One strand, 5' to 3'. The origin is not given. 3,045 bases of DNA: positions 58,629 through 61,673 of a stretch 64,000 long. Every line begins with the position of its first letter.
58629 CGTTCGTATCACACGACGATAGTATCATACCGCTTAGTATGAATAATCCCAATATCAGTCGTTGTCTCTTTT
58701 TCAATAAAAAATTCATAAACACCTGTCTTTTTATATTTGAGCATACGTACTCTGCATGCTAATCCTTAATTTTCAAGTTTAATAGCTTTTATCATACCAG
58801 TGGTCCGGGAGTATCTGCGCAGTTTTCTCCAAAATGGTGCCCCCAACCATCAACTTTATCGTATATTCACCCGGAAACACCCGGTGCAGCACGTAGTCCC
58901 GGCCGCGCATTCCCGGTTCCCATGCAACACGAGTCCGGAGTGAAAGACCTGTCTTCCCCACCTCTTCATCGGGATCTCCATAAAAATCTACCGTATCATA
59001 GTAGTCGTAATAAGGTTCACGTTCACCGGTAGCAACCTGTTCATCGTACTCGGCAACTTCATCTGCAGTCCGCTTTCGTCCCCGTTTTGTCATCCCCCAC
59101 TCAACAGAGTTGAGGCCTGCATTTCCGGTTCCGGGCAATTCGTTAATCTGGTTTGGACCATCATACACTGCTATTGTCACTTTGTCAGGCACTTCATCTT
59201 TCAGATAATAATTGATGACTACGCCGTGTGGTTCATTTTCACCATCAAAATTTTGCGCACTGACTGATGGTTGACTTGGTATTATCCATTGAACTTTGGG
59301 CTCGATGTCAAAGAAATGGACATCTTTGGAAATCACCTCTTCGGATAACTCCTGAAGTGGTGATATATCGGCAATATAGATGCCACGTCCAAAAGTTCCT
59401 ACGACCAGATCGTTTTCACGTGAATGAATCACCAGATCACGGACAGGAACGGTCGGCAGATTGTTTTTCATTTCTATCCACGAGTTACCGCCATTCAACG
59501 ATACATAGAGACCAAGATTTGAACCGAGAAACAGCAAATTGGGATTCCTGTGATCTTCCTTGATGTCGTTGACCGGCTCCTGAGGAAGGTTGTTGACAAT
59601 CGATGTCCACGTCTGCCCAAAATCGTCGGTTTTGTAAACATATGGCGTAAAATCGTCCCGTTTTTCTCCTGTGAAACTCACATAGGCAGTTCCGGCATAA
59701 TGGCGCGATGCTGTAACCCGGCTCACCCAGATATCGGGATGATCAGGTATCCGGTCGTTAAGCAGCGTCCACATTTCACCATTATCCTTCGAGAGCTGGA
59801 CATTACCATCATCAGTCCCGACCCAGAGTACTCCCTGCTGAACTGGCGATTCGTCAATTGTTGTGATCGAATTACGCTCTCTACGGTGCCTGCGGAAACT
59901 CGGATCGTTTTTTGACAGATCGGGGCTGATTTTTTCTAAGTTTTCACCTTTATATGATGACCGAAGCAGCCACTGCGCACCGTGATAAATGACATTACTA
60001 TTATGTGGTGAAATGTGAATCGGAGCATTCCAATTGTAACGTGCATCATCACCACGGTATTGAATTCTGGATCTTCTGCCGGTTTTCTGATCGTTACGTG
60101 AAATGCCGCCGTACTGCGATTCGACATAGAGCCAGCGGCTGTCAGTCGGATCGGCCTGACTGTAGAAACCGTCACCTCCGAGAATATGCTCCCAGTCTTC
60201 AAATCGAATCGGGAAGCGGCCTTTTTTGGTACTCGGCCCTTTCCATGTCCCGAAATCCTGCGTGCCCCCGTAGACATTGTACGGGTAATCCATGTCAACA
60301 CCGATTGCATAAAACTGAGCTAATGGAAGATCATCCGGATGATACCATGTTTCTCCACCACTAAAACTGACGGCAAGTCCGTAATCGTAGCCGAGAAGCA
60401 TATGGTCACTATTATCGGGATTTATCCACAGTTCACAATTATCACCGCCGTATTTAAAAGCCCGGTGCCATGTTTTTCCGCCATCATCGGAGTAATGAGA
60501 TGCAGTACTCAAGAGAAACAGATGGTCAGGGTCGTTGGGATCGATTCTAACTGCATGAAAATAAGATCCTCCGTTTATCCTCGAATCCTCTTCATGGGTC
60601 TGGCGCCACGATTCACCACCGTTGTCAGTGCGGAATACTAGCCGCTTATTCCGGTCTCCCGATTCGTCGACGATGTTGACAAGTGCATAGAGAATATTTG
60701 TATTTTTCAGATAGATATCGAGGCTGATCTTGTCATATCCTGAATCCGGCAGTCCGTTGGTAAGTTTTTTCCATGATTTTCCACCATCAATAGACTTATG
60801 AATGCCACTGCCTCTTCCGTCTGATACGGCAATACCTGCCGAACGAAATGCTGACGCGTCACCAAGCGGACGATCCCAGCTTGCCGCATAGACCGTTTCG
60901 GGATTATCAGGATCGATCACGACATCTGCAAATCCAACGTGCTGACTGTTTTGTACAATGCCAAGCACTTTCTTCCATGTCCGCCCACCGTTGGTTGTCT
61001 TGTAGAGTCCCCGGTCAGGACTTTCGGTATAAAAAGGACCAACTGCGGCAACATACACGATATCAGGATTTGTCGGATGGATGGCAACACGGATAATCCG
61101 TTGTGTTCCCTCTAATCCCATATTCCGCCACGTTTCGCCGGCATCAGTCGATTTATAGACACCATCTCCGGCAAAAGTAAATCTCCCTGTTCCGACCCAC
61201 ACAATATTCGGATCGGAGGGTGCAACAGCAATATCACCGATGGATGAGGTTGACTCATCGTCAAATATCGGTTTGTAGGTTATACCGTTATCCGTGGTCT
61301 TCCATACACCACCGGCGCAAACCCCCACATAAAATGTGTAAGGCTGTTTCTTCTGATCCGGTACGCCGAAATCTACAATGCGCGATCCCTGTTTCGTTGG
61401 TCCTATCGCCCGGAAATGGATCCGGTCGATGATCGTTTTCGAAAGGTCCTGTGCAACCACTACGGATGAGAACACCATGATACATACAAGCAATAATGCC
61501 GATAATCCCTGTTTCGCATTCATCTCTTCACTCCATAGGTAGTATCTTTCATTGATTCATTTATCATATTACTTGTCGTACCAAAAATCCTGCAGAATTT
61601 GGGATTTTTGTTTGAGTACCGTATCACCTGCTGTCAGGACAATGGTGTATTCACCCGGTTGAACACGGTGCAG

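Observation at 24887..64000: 39-kb uninterrupted array of exported peptidase-like genes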

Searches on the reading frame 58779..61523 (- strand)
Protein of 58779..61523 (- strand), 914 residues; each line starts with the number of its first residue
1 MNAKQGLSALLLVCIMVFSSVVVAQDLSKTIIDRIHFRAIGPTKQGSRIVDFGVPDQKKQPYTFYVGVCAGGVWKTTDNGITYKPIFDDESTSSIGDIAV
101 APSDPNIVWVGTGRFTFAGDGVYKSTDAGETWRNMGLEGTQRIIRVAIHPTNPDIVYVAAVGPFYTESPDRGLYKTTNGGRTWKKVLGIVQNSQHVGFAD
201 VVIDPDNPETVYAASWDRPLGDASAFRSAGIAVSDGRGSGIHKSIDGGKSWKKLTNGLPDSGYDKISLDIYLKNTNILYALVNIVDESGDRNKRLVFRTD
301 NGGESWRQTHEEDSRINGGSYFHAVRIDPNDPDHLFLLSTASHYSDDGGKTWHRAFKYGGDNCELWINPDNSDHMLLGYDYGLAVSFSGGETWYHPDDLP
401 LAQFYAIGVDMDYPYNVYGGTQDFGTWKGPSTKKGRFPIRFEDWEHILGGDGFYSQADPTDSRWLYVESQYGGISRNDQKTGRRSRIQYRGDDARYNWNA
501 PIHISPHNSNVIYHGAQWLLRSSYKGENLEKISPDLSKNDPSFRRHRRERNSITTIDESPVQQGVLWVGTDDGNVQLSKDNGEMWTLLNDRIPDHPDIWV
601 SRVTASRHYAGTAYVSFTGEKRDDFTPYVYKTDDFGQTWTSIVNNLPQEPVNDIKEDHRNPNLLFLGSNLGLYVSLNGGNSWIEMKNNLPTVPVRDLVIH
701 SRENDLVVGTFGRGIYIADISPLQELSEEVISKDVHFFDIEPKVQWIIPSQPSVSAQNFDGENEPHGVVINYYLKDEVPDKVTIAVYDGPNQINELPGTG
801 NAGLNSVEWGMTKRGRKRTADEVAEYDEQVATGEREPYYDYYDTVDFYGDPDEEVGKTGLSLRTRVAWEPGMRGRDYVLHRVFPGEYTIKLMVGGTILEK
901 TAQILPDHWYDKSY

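Call 5: search_protein_families(library=pfam, proteins=[window:58779-61523:-])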
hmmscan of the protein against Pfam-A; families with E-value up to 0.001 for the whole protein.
window:58779-61523:- (914 aa): 3 families
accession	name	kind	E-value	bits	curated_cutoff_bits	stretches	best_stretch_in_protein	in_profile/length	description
PF15902.12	Sortilin-Vps10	-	7.5e-26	91.3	33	3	73-193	3-119/446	Sortilin, neurotensin receptor 3,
PF02012.26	BNR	-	5.9e-13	47.1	27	0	344-354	2-12/12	BNR/Asp-box repeat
PF14870.12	PSII_BNR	-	0.00022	21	27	0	525-586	206-267/303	Photosynthesis system II assembly factor YCF48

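Call 9: find_encoding_contigs(protein=window:58779-61523:-, flank=10000, max_places=6)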
Protein window:58779-61523:- (914 aa): no gene with exactly this product is on record in the collection.

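Call 10: find_homologous_proteins(query=window:58779-61523:-)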
Query window:58779-61523:- (914 aa): 7999 proteins with E <= 0.001 among 8000 candidates; the best 120 are listed.
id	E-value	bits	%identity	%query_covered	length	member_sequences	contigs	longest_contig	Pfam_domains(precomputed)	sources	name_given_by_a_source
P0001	0.0e+0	2025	93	100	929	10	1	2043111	PF02012.27,PF15902.13,PF13088.13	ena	-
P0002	0.0e+0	1733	78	100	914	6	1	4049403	PF02012.27,PF15902.13,PF13088.13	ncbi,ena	-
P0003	0.0e+0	1404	70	91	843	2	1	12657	PF02012.27,PF15902.13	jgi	-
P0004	0.0e+0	1265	59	99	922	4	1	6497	PF25852.1,PF14870.13,PF02012.27,PF15902.13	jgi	jgi:photosystem II stability/assembly factor-like uncharacterized protein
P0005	0.0e+0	1262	61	99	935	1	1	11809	PF24316.2,PF15902.13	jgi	-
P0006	0.0e+0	1259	60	100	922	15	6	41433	PF25852.1,PF02012.27,PF15902.13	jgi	jgi:photosystem II stability/assembly factor-like uncharacterized protein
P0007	0.0e+0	1257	60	100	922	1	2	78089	PF25852.1,PF14870.13,PF02012.27,PF15902.13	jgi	jgi:photosystem II stability/assembly factor-like uncharacterized protein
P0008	0.0e+0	1252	60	100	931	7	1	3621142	PF25852.1,PF02012.27,PF15902.13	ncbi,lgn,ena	-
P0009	0.0e+0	1248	59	99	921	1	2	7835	PF24316.2,PF02012.27,PF15902.13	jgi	jgi:photosystem II stability/assembly factor-like uncharacterized protein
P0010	0.0e+0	1247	60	99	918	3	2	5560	PF14870.13,PF02012.27,PF15902.13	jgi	-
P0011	0.0e+0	1246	60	100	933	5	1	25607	PF14870.13,PF02012.27,PF15902.13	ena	-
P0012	0.0e+0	1246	59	99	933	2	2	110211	PF24316.2,PF14870.13,PF02012.27,PF15902.13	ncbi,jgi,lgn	-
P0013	0.0e+0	1244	58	99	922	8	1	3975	PF25852.1,PF14870.13,PF02012.27,PF15902.13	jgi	jgi:photosystem II stability/assembly factor-like uncharacterized protein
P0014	0.0e+0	1242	59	100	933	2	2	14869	PF02012.27,PF15902.13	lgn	-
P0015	0.0e+0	1242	59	99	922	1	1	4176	PF25852.1,PF02012.27,PF15902.13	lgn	-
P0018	0.0e+0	1236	58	100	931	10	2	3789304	PF14870.13,PF02012.27,PF15902.13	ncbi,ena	-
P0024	0.0e+0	1230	58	99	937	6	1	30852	PF02012.27,PF15902.13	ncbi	-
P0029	0.0e+0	1226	59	99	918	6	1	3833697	PF15902.13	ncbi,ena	-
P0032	0.0e+0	1222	59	99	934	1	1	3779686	PF25852.1,PF02012.27,PF15902.13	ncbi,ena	-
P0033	0.0e+0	1220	58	100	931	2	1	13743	PF25852.1,PF14870.13,PF02012.27,PF15902.13,PF13088.13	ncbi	-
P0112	0.0e+0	1108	54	99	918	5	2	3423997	PF02012.27,PF15902.13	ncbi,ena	-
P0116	0.0e+0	1106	54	99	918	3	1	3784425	PF02012.27,PF15902.13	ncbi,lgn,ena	-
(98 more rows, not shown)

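Call 11: find_encoding_contigs(protein=P0001, flank=10000, max_places=3)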
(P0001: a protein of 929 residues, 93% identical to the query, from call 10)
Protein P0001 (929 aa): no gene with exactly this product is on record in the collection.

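Call 12: find_encoding_contigs(protein=P0002, flank=10000, max_places=3)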
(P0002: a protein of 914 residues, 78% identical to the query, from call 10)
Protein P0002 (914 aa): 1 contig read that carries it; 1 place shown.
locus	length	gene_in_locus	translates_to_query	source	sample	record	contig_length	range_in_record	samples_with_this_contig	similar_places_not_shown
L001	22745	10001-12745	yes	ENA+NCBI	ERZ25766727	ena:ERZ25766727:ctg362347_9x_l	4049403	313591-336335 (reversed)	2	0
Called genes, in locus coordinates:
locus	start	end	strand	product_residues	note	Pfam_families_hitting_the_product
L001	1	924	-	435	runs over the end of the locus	PF00364:Biotin_lipoyl, PF02817:E3_binding, PF00198:2-oxoacid_dh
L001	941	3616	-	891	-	PF28598:PDH_E1_N, PF00456:Transketolase_N, PF17831:PDH_E1_M, PF22613:Transketolase_C_1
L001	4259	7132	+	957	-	PF14870:PSII_BNR (faint), PF15902:Sortilin-Vps10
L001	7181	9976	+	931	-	PF25852:DUF6242_C (faint), PF15902:Sortilin-Vps10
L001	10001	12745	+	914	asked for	PF02012:BNR (faint), PF15902:Sortilin-Vps10, PF13088:BNR_2 (faint), PF15902:Sortilin-Vps10 (weak)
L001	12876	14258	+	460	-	PF04389:Peptidase_M28, PF01546:Peptidase_M20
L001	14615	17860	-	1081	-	PF00930:DPPIV_N (faint), PF26549:Tricorn_N, PF26550:Tricorn_2nd, PF07676:PD40 (weak), PF26549:Tricorn_N, PF07676:PD40 (weak), PF01979:Amidohydro_1, PF07969:Amidohydro_3 (weak)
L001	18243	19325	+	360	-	-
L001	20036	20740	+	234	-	PF12760:Zn_ribbon_IS1595, PF12762:DDE_Tnp_IS1595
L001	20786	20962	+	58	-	PF12762:DDE_Tnp_IS1595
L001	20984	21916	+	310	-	PF02086:MethyltransfD12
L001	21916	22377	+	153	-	PF20472:PDDEXK_11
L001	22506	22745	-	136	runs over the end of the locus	PF04389:Peptidase_M28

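Call 32: list_cluster_members(proteins=[P0002, P0008, P0018, P0029, P0032, P0112, P0116, P0012, P0024, P0033])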
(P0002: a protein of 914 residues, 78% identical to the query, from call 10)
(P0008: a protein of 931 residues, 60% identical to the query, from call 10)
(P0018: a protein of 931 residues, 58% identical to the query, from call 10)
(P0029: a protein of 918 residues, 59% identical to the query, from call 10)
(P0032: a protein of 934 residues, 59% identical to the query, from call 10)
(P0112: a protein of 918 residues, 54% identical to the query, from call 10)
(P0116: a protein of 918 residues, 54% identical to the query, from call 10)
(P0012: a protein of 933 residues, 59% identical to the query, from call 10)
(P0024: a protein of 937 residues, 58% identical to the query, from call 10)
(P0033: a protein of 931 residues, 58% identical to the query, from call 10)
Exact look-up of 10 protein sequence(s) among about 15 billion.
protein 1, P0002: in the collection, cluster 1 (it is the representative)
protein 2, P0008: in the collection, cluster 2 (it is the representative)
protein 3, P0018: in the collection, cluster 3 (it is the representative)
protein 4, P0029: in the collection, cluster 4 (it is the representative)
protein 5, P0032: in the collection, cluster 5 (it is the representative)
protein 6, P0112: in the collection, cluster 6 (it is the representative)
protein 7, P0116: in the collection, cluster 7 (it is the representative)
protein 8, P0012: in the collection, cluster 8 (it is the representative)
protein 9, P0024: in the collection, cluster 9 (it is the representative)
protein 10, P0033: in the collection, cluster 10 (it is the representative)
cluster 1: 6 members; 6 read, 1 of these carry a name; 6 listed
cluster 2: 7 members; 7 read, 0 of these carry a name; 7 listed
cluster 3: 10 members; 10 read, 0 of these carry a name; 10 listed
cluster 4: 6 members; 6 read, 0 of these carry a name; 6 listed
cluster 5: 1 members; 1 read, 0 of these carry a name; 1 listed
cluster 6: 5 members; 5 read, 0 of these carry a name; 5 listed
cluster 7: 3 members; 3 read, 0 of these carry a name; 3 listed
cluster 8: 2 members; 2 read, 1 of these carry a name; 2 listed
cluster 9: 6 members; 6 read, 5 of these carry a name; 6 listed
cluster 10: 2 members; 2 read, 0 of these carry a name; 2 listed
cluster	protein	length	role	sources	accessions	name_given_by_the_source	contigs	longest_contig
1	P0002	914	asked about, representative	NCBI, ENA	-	-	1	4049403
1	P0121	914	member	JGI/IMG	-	photosystem II stability/assembly factor-like uncharacterized protein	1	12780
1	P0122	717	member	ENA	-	-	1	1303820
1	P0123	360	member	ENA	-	-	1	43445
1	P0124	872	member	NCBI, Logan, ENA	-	-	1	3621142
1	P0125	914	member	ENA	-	-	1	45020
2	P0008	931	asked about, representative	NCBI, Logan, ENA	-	-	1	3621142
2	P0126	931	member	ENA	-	-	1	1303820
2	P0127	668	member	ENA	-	-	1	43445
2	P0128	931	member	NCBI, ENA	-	-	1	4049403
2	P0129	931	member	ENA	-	-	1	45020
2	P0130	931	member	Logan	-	-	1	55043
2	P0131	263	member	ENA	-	-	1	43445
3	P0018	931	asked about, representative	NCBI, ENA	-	-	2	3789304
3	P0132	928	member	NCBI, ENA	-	-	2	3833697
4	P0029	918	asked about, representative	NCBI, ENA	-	-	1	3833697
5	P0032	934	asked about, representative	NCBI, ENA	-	-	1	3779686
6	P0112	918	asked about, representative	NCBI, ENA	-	-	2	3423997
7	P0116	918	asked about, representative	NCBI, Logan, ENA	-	-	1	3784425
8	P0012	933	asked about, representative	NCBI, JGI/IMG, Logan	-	-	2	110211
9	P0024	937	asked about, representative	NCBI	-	-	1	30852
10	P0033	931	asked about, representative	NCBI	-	-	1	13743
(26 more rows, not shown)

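Call 33: find_encoding_contigs(protein=P0018, flank=10000, max_places=4)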
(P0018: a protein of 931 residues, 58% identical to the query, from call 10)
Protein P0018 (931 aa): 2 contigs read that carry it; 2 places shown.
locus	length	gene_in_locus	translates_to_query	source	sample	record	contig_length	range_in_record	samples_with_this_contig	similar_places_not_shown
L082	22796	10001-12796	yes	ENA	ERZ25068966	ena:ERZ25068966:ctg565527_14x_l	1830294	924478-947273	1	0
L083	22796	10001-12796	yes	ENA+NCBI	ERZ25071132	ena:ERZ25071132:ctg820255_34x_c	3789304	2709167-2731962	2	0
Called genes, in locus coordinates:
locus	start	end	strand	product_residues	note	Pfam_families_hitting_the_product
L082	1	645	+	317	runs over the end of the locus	PF26549:Tricorn_N, PF26550:Tricorn_2nd (faint), PF07676:PD40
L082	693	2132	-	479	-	PF01134:GIDA (weak), PF01262:AlaDh_PNT_C (faint), PF01266:DAO (faint), PF07992:Pyr_redox_2, PF12831:FAD_oxidored, PF13450:NAD_binding_8 (weak), PF00070:Pyr_redox, PF02852:Pyr_redox_dim, +2 more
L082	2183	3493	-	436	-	PF00364:Biotin_lipoyl, PF02817:E3_binding, PF00198:2-oxoacid_dh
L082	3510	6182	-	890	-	PF28598:PDH_E1_N, PF00456:Transketolase_N, PF17831:PDH_E1_M, PF22613:Transketolase_C_1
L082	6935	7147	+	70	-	-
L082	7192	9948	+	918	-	PF02012:BNR (faint), PF15902:Sortilin-Vps10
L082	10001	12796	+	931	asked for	PF14870:PSII_BNR (faint), PF02012:BNR (faint), PF15902:Sortilin-Vps10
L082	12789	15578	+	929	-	PF15902:Sortilin-Vps10, PF02012:BNR (faint), PF13088:BNR_2 (faint)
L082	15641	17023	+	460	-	PF04389:Peptidase_M28, PF01546:Peptidase_M20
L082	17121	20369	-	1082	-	PF00930:DPPIV_N (faint), PF26549:Tricorn_N, PF26550:Tricorn_2nd, PF07676:PD40 (weak), PF26549:Tricorn_N, PF26550:Tricorn_2nd (weak), PF01979:Amidohydro_1, PF07969:Amidohydro_3 (faint)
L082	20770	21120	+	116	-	PF18863:AbiJ_NTD4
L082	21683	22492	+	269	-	-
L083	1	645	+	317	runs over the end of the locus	PF26549:Tricorn_N, PF26550:Tricorn_2nd (faint), PF07676:PD40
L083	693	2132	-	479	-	PF01134:GIDA (weak), PF01262:AlaDh_PNT_C (faint), PF01266:DAO (faint), PF07992:Pyr_redox_2, PF12831:FAD_oxidored, PF13450:NAD_binding_8 (weak), PF00070:Pyr_redox, PF02852:Pyr_redox_dim, +2 more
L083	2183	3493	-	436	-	PF00364:Biotin_lipoyl, PF02817:E3_binding, PF00198:2-oxoacid_dh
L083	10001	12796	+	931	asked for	PF14870:PSII_BNR (faint), PF02012:BNR (faint), PF15902:Sortilin-Vps10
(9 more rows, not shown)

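Call 34: find_encoding_contigs(protein=P0116, flank=10000, max_places=3)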
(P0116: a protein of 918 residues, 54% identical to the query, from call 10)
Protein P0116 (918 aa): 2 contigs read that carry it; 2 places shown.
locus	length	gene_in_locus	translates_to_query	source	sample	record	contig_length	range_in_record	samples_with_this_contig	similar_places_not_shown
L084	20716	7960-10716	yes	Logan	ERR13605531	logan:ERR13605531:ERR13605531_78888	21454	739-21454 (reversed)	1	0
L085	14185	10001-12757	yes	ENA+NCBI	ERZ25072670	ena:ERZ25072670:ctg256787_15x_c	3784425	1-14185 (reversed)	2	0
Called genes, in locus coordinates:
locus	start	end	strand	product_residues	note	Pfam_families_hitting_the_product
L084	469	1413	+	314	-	PF26549:Tricorn_N, PF26550:Tricorn_2nd (faint), PF07676:PD40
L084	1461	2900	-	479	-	PF01134:GIDA (weak), PF01262:AlaDh_PNT_C (faint), PF01266:DAO (faint), PF07992:Pyr_redox_2, PF12831:FAD_oxidored, PF13450:NAD_binding_8 (weak), PF00070:Pyr_redox, PF02852:Pyr_redox_dim, +2 more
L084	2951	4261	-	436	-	PF00364:Biotin_lipoyl, PF02817:E3_binding, PF00198:2-oxoacid_dh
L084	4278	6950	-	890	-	PF28598:PDH_E1_N, PF00456:Transketolase_N, PF17831:PDH_E1_M, PF22613:Transketolase_C_1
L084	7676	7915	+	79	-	-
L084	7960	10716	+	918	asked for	PF02012:BNR (faint), PF15902:Sortilin-Vps10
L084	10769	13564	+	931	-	PF14870:PSII_BNR (faint), PF25852:DUF6242_C (faint), PF02012:BNR (faint), PF15902:Sortilin-Vps10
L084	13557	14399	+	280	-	PF15902:Sortilin-Vps10, PF02012:BNR (faint)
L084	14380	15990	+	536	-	PF02012:BNR (faint), PF15902:Sortilin-Vps10 (weak)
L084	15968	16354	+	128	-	-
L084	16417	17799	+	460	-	PF04389:Peptidase_M28, PF01546:Peptidase_M20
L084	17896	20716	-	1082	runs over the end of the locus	PF00930:DPPIV_N (faint), PF26549:Tricorn_N, PF26550:Tricorn_2nd, PF07676:PD40 (weak), PF26549:Tricorn_N, PF26550:Tricorn_2nd (weak), PF01979:Amidohydro_1, PF07969:Amidohydro_3 (faint)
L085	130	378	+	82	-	-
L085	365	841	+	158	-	-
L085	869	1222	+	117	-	-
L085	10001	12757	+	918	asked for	PF02012:BNR (faint), PF15902:Sortilin-Vps10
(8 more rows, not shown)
